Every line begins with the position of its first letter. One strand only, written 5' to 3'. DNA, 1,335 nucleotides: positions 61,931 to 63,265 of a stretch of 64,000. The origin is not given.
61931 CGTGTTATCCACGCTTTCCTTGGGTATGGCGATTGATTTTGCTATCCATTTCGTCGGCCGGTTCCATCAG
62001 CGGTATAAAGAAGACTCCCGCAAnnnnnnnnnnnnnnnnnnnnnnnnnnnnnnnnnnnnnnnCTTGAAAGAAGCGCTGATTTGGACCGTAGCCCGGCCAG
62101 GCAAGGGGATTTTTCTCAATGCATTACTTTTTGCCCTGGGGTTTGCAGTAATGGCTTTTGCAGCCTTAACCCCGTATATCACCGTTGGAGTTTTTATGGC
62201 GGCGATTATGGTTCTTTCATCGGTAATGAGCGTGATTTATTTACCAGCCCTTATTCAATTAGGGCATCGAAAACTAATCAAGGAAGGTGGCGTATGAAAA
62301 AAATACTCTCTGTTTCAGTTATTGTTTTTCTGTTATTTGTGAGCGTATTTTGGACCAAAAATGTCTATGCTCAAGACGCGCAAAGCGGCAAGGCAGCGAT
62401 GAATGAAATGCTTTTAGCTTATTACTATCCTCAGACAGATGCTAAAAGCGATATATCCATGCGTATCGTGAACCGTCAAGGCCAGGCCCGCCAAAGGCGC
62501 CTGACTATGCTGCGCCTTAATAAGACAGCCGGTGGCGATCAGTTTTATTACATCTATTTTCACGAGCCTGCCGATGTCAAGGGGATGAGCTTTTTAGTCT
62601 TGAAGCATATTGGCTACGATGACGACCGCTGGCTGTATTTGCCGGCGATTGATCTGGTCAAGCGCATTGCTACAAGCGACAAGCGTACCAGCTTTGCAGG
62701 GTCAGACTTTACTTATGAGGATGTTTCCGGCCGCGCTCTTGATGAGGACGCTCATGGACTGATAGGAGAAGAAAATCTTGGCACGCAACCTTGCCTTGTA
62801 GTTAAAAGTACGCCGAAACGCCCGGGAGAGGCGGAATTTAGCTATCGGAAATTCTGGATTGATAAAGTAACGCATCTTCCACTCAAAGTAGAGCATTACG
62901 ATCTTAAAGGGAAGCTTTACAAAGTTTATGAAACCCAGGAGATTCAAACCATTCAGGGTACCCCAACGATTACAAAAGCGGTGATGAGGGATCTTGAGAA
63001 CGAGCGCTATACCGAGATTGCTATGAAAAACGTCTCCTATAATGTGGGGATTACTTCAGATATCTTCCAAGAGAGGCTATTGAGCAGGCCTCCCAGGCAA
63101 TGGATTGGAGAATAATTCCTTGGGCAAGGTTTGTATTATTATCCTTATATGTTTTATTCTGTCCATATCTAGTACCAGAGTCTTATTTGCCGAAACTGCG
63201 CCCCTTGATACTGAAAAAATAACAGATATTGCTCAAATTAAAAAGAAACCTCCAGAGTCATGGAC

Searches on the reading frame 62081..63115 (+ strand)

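Call 91: search_protein_families(library=pfam, proteins=[window:62081-63115:+], max_evalue=0.00001)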
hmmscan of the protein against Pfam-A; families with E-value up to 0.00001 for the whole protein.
window:62081-63115:+ (344 aa): 2 families
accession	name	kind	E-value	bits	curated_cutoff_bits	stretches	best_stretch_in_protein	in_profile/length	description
PF17131.11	LolA_like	-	2.6e-60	203.7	30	1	153-336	2-184/184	Outer membrane lipoprotein-sorting protein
PF07044.18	DUF1329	-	1.8e-15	57.6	23.1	1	240-319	266-346/368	Protein of unknown function (DUF1329)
